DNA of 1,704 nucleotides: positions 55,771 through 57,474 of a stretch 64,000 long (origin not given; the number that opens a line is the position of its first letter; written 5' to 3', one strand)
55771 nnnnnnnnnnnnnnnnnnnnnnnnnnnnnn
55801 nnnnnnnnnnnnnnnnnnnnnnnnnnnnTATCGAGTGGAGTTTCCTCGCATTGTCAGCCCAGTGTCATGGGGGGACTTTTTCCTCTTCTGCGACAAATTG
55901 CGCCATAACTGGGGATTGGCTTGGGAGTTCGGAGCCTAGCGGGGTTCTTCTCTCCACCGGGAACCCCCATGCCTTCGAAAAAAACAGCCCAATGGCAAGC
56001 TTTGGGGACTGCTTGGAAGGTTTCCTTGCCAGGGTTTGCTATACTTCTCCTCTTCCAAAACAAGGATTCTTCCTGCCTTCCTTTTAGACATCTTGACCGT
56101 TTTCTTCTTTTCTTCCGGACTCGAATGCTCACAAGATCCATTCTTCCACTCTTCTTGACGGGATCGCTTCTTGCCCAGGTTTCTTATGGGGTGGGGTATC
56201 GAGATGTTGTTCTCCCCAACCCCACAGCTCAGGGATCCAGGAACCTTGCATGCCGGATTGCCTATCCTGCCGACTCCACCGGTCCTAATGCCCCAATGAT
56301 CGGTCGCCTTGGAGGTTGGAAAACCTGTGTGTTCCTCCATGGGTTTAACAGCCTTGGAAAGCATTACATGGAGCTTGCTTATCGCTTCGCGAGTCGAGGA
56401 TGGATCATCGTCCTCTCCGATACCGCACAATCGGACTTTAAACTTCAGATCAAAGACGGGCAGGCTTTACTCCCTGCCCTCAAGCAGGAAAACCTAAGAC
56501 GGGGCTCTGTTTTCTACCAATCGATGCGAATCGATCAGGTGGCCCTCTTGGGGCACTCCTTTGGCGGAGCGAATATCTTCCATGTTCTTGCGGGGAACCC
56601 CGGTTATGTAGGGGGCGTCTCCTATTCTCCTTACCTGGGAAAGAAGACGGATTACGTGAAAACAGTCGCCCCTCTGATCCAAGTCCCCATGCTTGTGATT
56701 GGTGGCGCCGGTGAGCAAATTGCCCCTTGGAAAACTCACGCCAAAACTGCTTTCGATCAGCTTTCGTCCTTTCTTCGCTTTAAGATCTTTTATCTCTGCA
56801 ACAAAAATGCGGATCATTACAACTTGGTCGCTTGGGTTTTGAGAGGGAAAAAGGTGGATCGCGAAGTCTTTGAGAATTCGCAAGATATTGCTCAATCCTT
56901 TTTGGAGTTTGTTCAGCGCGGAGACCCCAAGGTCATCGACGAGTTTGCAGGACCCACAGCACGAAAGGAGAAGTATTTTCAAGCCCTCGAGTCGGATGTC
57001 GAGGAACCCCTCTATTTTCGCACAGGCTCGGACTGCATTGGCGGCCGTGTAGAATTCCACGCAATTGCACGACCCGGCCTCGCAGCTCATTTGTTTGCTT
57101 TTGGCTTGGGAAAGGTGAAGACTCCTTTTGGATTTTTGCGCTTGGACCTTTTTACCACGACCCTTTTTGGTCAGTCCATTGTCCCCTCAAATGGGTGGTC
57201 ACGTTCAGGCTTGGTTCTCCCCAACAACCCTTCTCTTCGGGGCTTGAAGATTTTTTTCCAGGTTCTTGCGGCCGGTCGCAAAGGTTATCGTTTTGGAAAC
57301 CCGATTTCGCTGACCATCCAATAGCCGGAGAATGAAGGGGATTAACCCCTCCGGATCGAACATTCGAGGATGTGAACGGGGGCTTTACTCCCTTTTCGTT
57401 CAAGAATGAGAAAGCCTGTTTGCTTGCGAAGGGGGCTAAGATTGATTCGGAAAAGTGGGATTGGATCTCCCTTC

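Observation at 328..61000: Oriented, hyper-abundant word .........(AT) written through genes in all three reading frames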

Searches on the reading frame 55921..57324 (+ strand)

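Call 35: search_protein_families(library=pfam, proteins=[window:55921-57324:+])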
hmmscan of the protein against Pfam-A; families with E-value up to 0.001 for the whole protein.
window:55921-57324:+ (467 aa): 4 families
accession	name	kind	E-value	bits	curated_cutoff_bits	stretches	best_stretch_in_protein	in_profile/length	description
PF12740.14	PETase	-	1.5e-10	41.4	28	1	138-301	59-213/263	PET hydrolase-like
PF12146.15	Hydrolase_4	-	9.9e-07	28.7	27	1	135-245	6-117/239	Serine aminopeptidase, S33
PF07224.18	Chlorophyllase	-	8.4e-05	22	26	1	131-223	40-134/301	Chlorophyllase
PF03403.19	PAF-AH_p_II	-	0.00045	19.3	20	0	200-238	216-254/372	Platelet-activating factor acetylhydrolase, isoform II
